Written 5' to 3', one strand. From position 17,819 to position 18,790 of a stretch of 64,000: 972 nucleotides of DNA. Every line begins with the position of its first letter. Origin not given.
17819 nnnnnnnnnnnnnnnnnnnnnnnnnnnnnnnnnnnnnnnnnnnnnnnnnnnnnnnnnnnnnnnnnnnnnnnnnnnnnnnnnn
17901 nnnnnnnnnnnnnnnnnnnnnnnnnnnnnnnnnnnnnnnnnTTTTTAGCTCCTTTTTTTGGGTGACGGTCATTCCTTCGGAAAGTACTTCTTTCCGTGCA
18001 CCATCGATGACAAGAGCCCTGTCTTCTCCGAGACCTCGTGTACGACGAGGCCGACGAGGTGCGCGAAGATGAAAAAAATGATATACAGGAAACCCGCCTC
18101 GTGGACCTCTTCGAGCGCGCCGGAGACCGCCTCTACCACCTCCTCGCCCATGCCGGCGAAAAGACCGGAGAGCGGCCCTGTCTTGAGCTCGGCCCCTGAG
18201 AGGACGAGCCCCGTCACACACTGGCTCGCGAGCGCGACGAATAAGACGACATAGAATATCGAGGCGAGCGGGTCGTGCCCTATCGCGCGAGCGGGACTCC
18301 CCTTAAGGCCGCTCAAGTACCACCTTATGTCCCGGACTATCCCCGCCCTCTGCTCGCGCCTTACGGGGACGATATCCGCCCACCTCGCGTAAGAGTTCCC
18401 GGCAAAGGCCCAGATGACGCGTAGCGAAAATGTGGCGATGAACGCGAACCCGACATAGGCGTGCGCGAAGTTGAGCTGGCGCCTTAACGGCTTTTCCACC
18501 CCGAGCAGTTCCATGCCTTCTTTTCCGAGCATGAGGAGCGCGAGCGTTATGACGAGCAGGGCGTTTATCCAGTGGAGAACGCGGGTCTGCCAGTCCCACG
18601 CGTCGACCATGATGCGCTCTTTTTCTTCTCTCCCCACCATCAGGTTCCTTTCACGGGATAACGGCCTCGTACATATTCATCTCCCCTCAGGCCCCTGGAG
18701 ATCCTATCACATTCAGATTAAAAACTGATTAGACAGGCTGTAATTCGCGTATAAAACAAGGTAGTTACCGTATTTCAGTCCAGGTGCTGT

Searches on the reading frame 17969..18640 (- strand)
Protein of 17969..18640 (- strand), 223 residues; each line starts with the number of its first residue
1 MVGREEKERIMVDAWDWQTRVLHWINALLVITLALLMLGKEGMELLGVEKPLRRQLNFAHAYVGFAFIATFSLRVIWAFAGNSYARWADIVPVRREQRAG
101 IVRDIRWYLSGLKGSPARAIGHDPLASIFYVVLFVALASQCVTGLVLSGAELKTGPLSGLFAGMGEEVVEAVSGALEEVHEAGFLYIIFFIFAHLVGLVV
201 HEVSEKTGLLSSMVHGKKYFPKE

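Call 3: search_protein_families(library=pfam, proteins=[window:17969-18640:-], max_evalue=1)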
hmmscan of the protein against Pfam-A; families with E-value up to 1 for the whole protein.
window:17969-18640:- (223 aa): 3 families
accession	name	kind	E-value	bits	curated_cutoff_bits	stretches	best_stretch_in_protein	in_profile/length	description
PF01292.26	Ni_hydr_CYTB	-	5.2e-27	95.2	30.1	1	15-216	2-179/179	Prokaryotic cytochrome b561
PF14163.11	SieB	-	0.095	12.7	26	1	26-88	2-63/147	Super-infection exclusion protein B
PF22079.1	HopBA1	-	0.13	12.4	27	1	161-184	70-93/193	Type III effector protein HopBA1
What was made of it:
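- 17969..18640 (-): Cytochrome b561-family membrane protein, first gene of the two-component operon. PF01292, E = 5e-27 (call 3).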

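Call 24: search_protein_families(library=ncbifam, proteins=[window:17969-18640:-], max_evalue=0.00001)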
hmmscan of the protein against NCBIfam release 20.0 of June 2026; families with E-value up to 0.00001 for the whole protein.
window:17969-18640:- (223 aa): 2 families
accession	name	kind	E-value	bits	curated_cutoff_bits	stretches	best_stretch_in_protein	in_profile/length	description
TIGR02125.1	CytB-hydogenase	equivalog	7.9e-21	74.5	121.5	1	15-220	3-210/212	Ni/Fe-hydrogenase, b-type cytochrome subunit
NF007551.0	PRK10171.1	equivalog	3.8e-12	46.3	442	1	19-218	18-222/235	Ni/Fe-hydrogenase b-type cytochrome subunit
